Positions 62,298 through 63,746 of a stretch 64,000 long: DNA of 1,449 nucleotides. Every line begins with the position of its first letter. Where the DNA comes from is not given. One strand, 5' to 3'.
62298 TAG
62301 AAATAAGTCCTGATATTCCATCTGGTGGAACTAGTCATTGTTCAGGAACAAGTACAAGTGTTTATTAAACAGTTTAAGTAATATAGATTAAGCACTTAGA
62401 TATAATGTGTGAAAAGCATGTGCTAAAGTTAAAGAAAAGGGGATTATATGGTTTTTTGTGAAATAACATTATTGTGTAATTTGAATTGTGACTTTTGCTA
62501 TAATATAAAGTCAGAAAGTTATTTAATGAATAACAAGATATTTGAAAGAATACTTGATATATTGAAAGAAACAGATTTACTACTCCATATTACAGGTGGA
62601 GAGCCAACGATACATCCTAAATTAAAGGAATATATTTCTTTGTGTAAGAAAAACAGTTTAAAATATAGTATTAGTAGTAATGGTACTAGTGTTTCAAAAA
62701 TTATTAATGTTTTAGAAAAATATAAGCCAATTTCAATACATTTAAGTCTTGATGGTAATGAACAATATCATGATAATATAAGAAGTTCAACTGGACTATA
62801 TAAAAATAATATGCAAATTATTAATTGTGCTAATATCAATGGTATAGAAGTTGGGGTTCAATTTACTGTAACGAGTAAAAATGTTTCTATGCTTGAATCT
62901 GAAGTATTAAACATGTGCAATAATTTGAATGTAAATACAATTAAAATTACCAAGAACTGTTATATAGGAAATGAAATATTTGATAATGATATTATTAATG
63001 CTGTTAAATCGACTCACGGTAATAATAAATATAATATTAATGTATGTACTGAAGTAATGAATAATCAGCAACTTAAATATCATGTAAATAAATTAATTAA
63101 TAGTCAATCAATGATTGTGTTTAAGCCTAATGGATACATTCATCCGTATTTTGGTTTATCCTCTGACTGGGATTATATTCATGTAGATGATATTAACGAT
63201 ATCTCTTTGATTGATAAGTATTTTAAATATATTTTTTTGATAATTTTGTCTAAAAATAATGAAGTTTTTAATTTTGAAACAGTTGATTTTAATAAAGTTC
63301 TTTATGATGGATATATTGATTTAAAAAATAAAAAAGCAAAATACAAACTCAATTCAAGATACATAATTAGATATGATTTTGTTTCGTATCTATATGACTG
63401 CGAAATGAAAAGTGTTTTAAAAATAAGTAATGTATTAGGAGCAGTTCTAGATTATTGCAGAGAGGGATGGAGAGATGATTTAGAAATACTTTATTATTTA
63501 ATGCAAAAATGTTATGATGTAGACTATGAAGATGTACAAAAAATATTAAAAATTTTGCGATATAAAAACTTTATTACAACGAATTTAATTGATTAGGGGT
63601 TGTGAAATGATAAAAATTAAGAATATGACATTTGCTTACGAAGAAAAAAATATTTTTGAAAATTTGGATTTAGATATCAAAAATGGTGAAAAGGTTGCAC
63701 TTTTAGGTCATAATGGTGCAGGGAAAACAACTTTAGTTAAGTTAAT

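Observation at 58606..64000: Candidate novel RiPP cluster with three radical SAM enzymes, a methyltransferase, a precursor peptide and an ABC exporter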

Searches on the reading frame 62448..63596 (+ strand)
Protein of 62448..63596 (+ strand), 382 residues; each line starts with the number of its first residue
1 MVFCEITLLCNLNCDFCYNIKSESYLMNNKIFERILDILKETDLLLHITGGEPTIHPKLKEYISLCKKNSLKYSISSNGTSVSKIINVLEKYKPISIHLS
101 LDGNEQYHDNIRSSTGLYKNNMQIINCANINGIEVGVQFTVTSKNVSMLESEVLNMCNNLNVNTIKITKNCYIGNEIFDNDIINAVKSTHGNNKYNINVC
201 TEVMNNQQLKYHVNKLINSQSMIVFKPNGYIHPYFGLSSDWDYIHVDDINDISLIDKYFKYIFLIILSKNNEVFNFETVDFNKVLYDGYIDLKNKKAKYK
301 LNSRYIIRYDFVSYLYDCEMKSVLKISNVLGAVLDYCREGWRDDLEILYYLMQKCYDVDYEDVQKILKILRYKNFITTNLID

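Call 4: search_protein_families(library=pfam, proteins=[window:62448-63596:+], max_evalue=0.1)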
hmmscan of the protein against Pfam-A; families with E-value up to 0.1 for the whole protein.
window:62448-63596:+ (382 aa): 3 families
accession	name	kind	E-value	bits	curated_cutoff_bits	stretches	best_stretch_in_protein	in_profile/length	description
PF04055.27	Radical_SAM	-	8.7e-17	62.2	29.5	1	6-143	3-151/166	Radical SAM superfamily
PF13353.11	Fer4_12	-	0.00041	21.1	22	1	10-88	15-100/137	4Fe-4S single cluster domain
PF01154.23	HMG_CoA_synt_N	-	0.032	14.6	25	1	125-203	70-148/174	Hydroxymethylglutaryl-coenzyme A synthase N terminal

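Call 5: search_protein_families(library=ncbifam, proteins=[window:62448-63596:+], max_evalue=0.1)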
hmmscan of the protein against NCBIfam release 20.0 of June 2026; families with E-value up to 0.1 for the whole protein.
window:62448-63596:+ (382 aa): 47 families (the best 25 are shown)
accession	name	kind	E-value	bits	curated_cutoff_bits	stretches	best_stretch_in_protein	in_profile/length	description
TIGR04051.1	rSAM_NirJ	equivalog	5.9e-21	74.8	515.45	1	5-177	7-183/354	heme d1 biosynthesis radical SAM protein NirJ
TIGR04317.1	W_rSAM_matur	equivalog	9.8e-19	67.7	380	1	2-239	6-260/349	tungsten cofactor oxidoreductase radical SAM maturase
TIGR04546.1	rSAM_ahbC_deAc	equivalog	4.4e-18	65.2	650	1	2-178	41-223/390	12,18-didecarboxysiroheme deacetylase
TIGR04054.1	rSAM_NirJ1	equivalog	1.1e-17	63.8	650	1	3-184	39-226/387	putative heme d1 biosynthesis radical SAM protein NirJ1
NF047865.1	rSAM_PapB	equivalog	1.3e-16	60.8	340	1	6-174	9-192/330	PapB family radical SAM/SPASM ranthipeptide maturase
TIGR04053.2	TIGR04053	equivalog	3.6e-16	59.4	395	1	2-166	10-182/366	TIGR04053 family radical SAM/SPASM domain-containing protein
TIGR04347.1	pseudo_SAM_Halo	equivalog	4.2e-15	55.9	525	1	2-182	40-226/390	TIGR04347 family pseudo-SAM/SPASM protein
TIGR03470.1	HpnH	equivalog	4.4e-15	55.5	225.05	1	5-170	33-200/318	adenosyl-hopene transferase HpnH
TIGR04545.1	rSAM_ahbD_hemeb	equivalog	1.3e-14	54.4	500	1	1-168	1-173/339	heme b synthase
TIGR04250.1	SCM_rSAM_ScmE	equivalog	1.4e-14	53.8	400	1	4-174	7-183/358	SynChlorMet cassette radical SAM/SPASM protein ScmE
TIGR04251.1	SCM_rSAM_ScmF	equivalog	4e-13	49.5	400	1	5-168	9-180/353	SynChlorMet cassette radical SAM/SPASM protein ScmF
TIGR02495.1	NrdG2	equivalog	4.7e-13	48.9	131.15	1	10-163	26-183/193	anaerobic ribonucleoside-triphosphate reductase activating protein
NF045574.1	sacti_mat_StsB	exception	7.7e-12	44.8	625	1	2-179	98-278/466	StsB family radical SAM/SPASM domain sactipeptide maturase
TIGR04082.1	rSAM_for_selen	equivalog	1e-11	44.3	350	1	6-168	205-367/516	thio(seleno)oxazole modification radical SAM maturase SbtM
TIGR04340.1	rSAM_ACGX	hypoth_equivalog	1.6e-11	44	400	1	6-176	9-188/341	radical SAM/SPASM domain protein, ACGX system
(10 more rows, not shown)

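Call 9: find_encoding_contigs(protein=window:62448-63596:+, flank=10000, max_places=6)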
Protein window:62448-63596:+ (382 aa): 2 contigs read that carry it; 1 place shown.
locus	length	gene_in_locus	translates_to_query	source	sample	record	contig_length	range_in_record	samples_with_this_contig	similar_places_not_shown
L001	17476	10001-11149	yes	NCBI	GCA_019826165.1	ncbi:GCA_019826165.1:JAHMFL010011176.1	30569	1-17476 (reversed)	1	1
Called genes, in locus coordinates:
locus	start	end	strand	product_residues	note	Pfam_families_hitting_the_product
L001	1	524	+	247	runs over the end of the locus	-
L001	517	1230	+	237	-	-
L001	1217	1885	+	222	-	-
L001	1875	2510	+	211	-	PF02463:SMC_N (faint), PF00005:ABC_tran, PF13304:AAA_21 (weak)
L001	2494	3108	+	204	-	-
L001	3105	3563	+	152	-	-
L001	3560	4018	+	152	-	-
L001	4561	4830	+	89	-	PF00239:Resolvase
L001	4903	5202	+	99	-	-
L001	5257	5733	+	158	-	-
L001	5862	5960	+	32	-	-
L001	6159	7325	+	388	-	PF04055:Radical_SAM, PF13353:Fer4_12, PF13186:SPASM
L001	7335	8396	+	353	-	PF01209:Ubie_methyltran, PF01135:PCMT (weak), PF02527:GidB (weak), PF13489:Methyltransf_23, PF13847:Methyltransf_31, PF08241:Methyltransf_11, PF08242:Methyltransf_12, PF13649:Methyltransf_25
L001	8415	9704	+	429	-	PF04055:Radical_SAM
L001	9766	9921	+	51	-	-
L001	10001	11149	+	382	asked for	PF04055:Radical_SAM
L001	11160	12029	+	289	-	PF00005:ABC_tran, PF13304:AAA_21 (faint)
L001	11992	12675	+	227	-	-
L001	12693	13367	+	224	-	-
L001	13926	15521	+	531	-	-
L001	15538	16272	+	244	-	-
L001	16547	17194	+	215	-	-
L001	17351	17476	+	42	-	?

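Call 36: search_protein_families(library=ncbifam, proteins=[L001:13926-15521:+, L001:11992-12675:+, L001:12693-13367:+], max_evalue=0.01)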
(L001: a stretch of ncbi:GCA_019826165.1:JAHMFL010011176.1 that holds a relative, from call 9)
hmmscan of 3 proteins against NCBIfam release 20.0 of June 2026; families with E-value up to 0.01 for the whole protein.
L001:13926-15521:+ (531 aa): 0 families

L001:11992-12675:+ (227 aa): 0 families

L001:12693-13367:+ (224 aa): 0 families

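Call 37: search_protein_families(library=pfam, proteins=[L001:13926-15521:+, L001:11992-12675:+, L001:12693-13367:+, L001:15538-16272:+], max_evalue=1)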
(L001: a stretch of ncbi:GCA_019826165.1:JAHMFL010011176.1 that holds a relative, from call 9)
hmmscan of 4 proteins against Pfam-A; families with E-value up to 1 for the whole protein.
L001:13926-15521:+ (531 aa): 2 families
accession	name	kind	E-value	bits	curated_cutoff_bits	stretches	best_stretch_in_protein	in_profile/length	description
PF13529.12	Peptidase_C39_2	-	7.5e-06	27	24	1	350-491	3-141/143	Peptidase_C39 like family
PF01640.23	Peptidase_C10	-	1.7e-05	25.6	26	1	425-503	113-186/194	Peptidase C10 family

L001:11992-12675:+ (227 aa): 0 families

L001:12693-13367:+ (224 aa): 2 families
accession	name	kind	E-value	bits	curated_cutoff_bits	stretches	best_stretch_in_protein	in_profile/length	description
PF12698.13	ABC2_membrane_3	-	6.2e-05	22.7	31.6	1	81-210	213-346/347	ABC-2 family transporter protein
PF01061.29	ABC2_membrane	-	0.00062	19.8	26.9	1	64-185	87-209/211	ABC-2 type transporter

L001:15538-16272:+ (244 aa): 3 families
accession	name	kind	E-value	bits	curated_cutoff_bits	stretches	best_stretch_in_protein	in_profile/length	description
PF13567.11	DUF4131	-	0.023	14.8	31.6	1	4-43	8-48/165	Domain of unknown function (DUF4131)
PF04932.20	Wzy_C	-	0.026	14.8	31.7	1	7-51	22-65/149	O-Antigen ligase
PF07254.17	Cpta_toxin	-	0.11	13.1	27.3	1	5-42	19-55/133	Membrane-bound toxin component of toxin-antitoxin system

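Call 42: find_homologous_proteins(query=window:62448-63596:+, max_evalue=0.000001)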
Query window:62448-63596:+ (382 aa): 2 proteins with E <= 0.000001 among 2243 candidates.
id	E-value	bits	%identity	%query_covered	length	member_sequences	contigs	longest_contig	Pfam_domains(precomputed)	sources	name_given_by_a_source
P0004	3.3e-249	844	100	100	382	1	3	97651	PF04055.28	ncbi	-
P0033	1.0e-7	50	40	20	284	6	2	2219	PF13186.12,PF04055.28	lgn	-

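Call 51: search_solved_structures(query=A4, max_evalue=0.000001)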
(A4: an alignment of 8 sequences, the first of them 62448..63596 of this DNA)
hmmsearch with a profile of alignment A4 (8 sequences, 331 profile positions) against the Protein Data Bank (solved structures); distinct sequences matched with E-value up to 0.000001: 24.
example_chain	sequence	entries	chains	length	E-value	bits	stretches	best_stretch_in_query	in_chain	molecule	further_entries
6efn_A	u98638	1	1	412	4.6e-30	107.9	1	3-157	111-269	Sporulation killing factor maturation protein SkfB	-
7vob_C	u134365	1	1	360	8.2e-19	71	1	3-141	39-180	Cytosylglucuronate decarboxylase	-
7voc_C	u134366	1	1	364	8.4e-19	70.9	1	3-141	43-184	Cytosylglucuronate decarboxylase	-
2fb2_A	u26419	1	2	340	5.2e-14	55.2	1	3-146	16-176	Molybdenum cofactor biosynthesis protein A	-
1tv7_A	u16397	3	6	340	9.2e-14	54.4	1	5-146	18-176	Molybdenum cofactor biosynthesis protein A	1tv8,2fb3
5wgg_A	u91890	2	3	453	1e-13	54.2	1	3-159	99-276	Radical SAM domain protein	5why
8wm2_A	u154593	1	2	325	1.9e-13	53.3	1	8-103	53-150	Fe-S radical SAM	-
4k37_A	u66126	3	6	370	2.9e-13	52.7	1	9-158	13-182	Anaerobic sulfatase-maturating enzyme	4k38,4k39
6c8v_A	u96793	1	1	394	3.3e-13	52.5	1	4-167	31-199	Coenzyme PQQ synthesis protein E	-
4k36_A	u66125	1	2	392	3.3e-13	52.5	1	9-158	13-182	Anaerobic sulfatase-maturating enzyme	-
8vpo_A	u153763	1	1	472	3.7e-12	49.1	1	5-171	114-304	Radical SAM core domain-containing protein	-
9gm3_A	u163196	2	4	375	1.5e-11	47.1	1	4-129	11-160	ChlB radical SAM domain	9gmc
7tol_A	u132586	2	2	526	1.6e-10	43.7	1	5-94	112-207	glycerol dibiphytanyl glycerol tetraether - macrocyclic archaeol synthase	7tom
5v1q_A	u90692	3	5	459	1.9e-10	43.4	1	10-102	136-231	Radical SAM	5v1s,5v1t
8ai3_A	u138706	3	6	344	1.5e-09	40.5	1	3-148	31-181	Putative peptide biosynthesis protein YydG | Radical SAM core domain-containing protein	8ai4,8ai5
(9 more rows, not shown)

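Call 71: search_protein_representatives(protein=window:62448-63596:+)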
Query: 382 residues. Proteins with E-value up to 0.001 (for the whole library): 10145; up to 1e-10: 310; up to 1e-30: 4. The best 150 are listed.
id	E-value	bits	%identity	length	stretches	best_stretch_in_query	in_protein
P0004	1.1e-249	844.4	100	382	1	1-382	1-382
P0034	1.2e-47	179.4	35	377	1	2-340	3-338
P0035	1.9e-35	139.3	34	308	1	2-287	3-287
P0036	8.9e-33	130.5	31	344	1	41-367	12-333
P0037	2.3e-29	119.3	28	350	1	31-353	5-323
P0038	2.8e-22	96.0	34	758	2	6-163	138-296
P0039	1.2e-21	93.9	26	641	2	8-176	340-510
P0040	3.4e-20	89.1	30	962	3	5-158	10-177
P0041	6.5e-20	88.2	30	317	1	4-269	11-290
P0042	1.1e-19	87.5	32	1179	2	4-163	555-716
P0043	1.1e-18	84.1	30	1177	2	4-163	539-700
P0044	1.7e-18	83.5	32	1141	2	6-149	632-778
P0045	5.0e-18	82.0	27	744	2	8-151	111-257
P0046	5.9e-17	78.4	32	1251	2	6-157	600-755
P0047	9.9e-17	77.7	27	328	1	4-289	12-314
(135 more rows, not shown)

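Call 83: predict_structure(alignment_id=A10)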
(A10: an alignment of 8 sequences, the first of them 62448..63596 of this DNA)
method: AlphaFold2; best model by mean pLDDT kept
length: 382 residues; sequences in the alignment: 8
mean_pLDDT: 86.4   pTM: 0.85
mean pLDDT of the five models: 86.4, 83.6, 77.0, 75.0, 71.0
residues with pLDDT >= 90: 189; 70-90: 160; 50-70: 25; < 50: 8
segments of 3 or more residues with pLDDT < 50: 173-177
pLDDT, mean of each block of 10 residues (from residue 1): 90 61 77 94 90 90 93 91 85 93 91 89 93 93 87 89 88 53 78 78 84 81 92 89 91 89 82 72 86 86 92 91 93 95 92 88 92 90 44
secondary structure, 60 per line:
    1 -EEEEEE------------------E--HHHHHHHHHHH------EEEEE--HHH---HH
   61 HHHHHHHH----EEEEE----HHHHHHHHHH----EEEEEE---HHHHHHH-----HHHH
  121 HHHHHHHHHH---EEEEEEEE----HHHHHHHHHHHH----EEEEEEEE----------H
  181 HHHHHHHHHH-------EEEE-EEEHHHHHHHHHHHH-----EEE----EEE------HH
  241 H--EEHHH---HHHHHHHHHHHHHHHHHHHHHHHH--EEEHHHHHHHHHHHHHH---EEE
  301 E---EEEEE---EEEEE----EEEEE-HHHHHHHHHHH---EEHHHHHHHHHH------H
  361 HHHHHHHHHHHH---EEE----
elements in order: E2-7 H29-39 E46-50 H59-68 E73-77 H82-91 E96-101 H105-111 H117-130 E134-141 H146-157 E162-169 H180-190 E198-201 E203-205 H206-217 E223-225 E230-232 H252-275 E278-280 H281-294 E298-301 E305-309 E313-317 E322-326 H328-338 H344-353 H360-372 E376-378

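Call 85: fold_search(model_id=the predicted structure, library=pdb)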
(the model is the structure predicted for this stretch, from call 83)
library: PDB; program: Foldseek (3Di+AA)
matches with E <= 10: 1410; with E <= 0.001: 94
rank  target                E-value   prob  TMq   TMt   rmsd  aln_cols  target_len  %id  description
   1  7vob                  5.7e-11  1.00  0.52  0.60   4.4       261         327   16  The crystal structure of a Radical SAM Enzyme BlsE involved in the Biosynthesis of Blasticidin S (released 2022-05-04)
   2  6efn                  7.2e-11  1.00  0.52  0.52   4.3       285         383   17  Structure of a RiPP maturase, SkfB (released 2018-10-24)
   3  5v1q_B                8.1e-11  1.00  0.50  0.44   4.5       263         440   17  Crystal structure of Streptococcus suis SuiB (released 2017-08-30)
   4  5v1s_A                2.7e-10  1.00  0.50  0.46   4.2       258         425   17  Crystal structure of Streptococcus suis SuiB bound to S-adenosylmethionine (released 2017-08-30)
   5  5v1t_A                4.1e-10  1.00  0.51  0.45   4.1       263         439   17  Crystal structure of Streptococcus suis SuiB bound to precursor peptide SuiA (released 2017-08-30)
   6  5v1q_A                5.4e-10  1.00  0.48  0.43   5.3       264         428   17  Crystal structure of Streptococcus suis SuiB (released 2017-08-30)
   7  5v1s_B                2.9e-09  1.00  0.48  0.44   5.0       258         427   19  Crystal structure of Streptococcus suis SuiB bound to S-adenosylmethionine (released 2017-08-30)
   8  8hzy_A                3.6e-09  1.00  0.47  0.40   8.3       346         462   12  The crystal structure of a Radical SAM Enzyme DesII (released 2024-07-10)
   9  8hzy_B                4.3e-09  1.00  0.46  0.40   8.7       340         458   13  The crystal structure of a Radical SAM Enzyme DesII (released 2024-07-10)
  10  8hzv_D                4.6e-09  1.00  0.47  0.39   8.9       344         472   12  The crystal structure of a Radical SAM Enzyme DesII (released 2024-07-10)
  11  9dfn                  7.7e-09  1.00  0.48  0.63   4.3       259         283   19  X-ray crystal structure of the second viperin-like enzyme from Trichoderma virens with bound CTP and SAM (released 2025-02-19)
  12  8hzv_B                1.1e-08  1.00  0.47  0.39   8.1       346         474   13  The crystal structure of a Radical SAM Enzyme DesII (released 2024-07-10)
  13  8hzv_A                1.5e-08  1.00  0.50  0.41   7.7       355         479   12  The crystal structure of a Radical SAM Enzyme DesII (released 2024-07-10)
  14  5why_B                2.9e-08  1.00  0.48  0.44   5.5       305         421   18  Structural Insights into Thioether Bond Formation in the Biosynthesis of Sactipeptides (released 2017-07-26)
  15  5wgg_A                3.5e-08  1.00  0.48  0.42   7.1       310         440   17  Structural Insights into Thioether Bond Formation in the Biosynthesis of Sactipeptides (released 2017-07-26)
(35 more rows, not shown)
